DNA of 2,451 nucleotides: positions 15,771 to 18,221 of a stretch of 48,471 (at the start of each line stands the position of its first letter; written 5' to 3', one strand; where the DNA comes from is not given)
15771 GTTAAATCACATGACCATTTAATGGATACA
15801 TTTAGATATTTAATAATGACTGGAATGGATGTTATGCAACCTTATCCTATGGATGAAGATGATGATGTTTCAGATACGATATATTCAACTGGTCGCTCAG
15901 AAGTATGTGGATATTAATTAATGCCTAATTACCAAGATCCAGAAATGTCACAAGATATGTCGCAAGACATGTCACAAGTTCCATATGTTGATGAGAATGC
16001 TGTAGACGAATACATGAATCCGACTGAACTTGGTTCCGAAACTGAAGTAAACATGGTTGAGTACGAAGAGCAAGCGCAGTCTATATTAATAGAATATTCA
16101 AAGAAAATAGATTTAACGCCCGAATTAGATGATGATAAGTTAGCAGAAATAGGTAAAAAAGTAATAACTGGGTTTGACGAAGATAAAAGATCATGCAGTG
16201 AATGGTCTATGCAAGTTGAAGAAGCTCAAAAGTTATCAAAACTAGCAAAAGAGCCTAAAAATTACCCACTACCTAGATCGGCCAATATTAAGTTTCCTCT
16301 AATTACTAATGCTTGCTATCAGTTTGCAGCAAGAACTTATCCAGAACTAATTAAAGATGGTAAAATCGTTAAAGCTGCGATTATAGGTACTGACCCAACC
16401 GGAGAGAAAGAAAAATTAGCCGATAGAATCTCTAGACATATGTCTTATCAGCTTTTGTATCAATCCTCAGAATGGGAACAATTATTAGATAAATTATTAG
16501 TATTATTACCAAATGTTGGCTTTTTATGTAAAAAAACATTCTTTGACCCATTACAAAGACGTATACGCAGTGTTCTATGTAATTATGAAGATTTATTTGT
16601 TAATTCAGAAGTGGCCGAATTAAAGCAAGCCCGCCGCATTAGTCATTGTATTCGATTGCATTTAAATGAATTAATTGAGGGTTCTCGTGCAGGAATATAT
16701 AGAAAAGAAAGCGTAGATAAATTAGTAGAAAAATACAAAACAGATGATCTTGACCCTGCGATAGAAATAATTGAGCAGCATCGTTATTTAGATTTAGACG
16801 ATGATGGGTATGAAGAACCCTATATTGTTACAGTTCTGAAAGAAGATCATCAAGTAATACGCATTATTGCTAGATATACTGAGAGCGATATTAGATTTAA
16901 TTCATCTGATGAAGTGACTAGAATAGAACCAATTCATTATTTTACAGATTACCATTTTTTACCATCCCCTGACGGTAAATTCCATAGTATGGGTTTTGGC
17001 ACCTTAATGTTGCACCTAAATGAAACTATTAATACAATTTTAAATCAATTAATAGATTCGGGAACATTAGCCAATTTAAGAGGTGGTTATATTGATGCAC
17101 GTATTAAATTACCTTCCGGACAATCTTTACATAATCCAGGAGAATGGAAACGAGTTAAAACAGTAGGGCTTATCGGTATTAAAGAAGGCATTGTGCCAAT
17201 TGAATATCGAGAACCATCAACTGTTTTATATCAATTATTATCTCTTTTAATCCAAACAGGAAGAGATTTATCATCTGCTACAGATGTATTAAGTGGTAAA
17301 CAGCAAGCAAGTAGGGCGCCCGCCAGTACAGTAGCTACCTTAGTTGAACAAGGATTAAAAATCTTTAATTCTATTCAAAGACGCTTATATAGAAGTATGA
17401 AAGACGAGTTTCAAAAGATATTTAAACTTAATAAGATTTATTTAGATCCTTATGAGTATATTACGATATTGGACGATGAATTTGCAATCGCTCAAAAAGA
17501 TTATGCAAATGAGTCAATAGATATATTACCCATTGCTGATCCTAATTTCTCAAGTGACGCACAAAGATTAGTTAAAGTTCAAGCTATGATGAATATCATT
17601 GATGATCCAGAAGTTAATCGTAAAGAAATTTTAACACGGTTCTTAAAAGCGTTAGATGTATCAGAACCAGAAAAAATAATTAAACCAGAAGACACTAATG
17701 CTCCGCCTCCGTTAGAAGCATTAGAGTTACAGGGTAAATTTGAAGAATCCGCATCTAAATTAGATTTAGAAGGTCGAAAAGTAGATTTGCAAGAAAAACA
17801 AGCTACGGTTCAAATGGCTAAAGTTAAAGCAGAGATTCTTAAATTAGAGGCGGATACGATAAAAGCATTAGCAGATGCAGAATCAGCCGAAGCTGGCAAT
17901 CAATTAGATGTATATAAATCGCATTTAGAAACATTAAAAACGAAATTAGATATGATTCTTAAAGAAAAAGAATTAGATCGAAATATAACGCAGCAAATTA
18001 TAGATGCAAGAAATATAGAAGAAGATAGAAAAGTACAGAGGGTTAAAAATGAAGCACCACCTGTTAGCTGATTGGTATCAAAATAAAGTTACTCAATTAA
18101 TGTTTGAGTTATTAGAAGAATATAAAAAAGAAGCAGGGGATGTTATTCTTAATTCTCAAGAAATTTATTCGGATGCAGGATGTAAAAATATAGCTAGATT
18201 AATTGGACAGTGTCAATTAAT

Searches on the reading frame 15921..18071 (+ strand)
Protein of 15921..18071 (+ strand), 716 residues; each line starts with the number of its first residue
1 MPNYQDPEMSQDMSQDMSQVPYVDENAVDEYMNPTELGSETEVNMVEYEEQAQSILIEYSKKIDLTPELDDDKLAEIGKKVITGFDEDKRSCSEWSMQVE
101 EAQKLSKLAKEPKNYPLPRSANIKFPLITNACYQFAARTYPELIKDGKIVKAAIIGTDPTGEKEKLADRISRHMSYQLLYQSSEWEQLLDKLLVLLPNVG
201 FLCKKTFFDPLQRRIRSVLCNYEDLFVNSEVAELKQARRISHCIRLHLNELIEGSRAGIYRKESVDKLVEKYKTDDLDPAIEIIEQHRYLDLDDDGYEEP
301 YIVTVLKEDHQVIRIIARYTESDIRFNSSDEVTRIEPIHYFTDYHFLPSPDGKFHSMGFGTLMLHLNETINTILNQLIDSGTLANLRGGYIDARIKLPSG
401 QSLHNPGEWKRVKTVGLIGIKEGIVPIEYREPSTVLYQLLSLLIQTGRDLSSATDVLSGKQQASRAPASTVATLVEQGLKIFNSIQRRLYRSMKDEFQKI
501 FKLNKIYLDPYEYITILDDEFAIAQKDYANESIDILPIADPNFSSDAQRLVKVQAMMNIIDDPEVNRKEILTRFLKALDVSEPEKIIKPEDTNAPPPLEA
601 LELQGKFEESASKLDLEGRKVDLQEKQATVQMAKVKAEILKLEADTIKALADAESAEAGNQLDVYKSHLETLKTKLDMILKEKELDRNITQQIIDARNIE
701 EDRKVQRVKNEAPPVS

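Call 12: search_protein_families(library=phrogs, proteins=[window:15921-18071:+], max_evalue=0.001)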
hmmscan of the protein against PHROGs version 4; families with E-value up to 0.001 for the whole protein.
window:15921-18071:+ (716 aa): 2 families
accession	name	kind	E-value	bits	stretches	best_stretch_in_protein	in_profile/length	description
phrog_1216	-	head and packaging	2.4e-21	77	1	204-701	201-700/714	portal protein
phrog_156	-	head and packaging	3.5e-10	39.9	1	433-692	387-662/681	portal protein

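Call 13: search_protein_families(library=pfam, proteins=[window:15921-18071:+], max_evalue=0.01)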
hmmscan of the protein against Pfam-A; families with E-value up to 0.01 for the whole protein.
window:15921-18071:+ (716 aa): 1 family
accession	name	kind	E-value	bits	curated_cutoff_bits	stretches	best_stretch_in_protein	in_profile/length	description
PF23899.1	SU10_portal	-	9.2e-10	38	30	1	213-600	189-579/593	Phage SU10 portal protein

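Call 65: search_dna_similar(query=window:15921-18071:+, collection=phages, mode=protein, max_rows=15)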
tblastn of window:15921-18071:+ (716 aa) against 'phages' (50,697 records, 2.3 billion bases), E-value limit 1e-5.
Records with a match: 18; places in all: 18; records where one place covers at least 80% of the query: 4.
Best place of each record, by identity: <60% 18.
By first word of the organism name: Caudoviricetes 4; Caulobacter 4; Roseobacter 2; Pelagibacter 2; Planktothrix 2; Alcaligenes 1; Phage 1; phage 1; Synechococcus 1.
By host as written in the record: - 5; Caulobacter vibrioides CB15 3; Roseobacter sp. FZCC0083 2; Candidatus Pelagibacter sp. HTCC1062 2; Alcaligenes faecalis 10106 1; Gammaproteobacteria 1; unknown 1; Caulobacter vibrioides 1; and 2 more.
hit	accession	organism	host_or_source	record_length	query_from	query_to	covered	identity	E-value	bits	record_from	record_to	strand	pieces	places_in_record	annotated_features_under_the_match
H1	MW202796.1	Caudoviricetes sp.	Manatee Spring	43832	56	680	87%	37.8%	3e-124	414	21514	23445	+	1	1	head to tail connecting protein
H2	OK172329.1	Alcaligenes phage vB_Af_QDWS535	Alcaligenes faecalis 10106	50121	56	645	82%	38.2%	2e-128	426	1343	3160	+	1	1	hypothetical protein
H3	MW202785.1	Caudoviricetes sp.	Manatee Spring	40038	64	622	78%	33.8%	1e-87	307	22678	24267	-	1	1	head to tail connecting protein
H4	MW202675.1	Caudoviricetes sp.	Manatee Spring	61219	16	660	90%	24.6%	5e-38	158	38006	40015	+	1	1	head to tail connecting protein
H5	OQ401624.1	Roseobacter phage CRP-902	Roseobacter sp. FZCC0083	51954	13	592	81%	27.1%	6e-47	186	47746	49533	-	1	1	head to tail connecting protein | terminase large subunit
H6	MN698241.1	Pelagibacter phage HTVC027P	Candidatus Pelagibacter sp. HTCC1062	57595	69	606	75%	28.9%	1e-49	194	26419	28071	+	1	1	hypothetical protein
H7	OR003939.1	Phage DSL-LC04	Gammaproteobacteria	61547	69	595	74%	28.4%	7e-49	192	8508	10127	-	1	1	portal protein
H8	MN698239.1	Pelagibacter phage HTVC023P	Candidatus Pelagibacter sp. HTCC1062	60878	64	602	75%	27.1%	3e-52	202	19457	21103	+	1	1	hypothetical protein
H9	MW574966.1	phage 023Pt_psg01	unknown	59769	64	559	69%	28.4%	1e-48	191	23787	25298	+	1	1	head to tail connecting protein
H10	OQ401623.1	Roseobacter phage CRP-901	Roseobacter sp. FZCC0083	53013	64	559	69%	27.5%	2e-45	181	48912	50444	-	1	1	head to tail connecting protein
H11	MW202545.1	Caudoviricetes sp.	Manatee Spring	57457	64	595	74%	23.9%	1e-24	116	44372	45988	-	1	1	head to tail connecting protein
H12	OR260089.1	Caulobacter phage GB2A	Caulobacter vibrioides CB15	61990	64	556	69%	25.4%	1e-29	132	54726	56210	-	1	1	hypothetical protein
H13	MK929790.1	Caulobacter phage RW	Caulobacter vibrioides CB15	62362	64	556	69%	25.4%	1e-29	132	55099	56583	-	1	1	hypothetical protein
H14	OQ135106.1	Caulobacter phage RLK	Caulobacter vibrioides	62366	64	556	69%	25.4%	1e-29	132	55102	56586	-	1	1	RLK_gp094c: hypothetical protein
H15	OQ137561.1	Caulobacter phage KcrB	Caulobacter vibrioides CB15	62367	64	556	69%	25.4%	1e-29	132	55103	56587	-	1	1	KcrB_gp094c: hypothetical protein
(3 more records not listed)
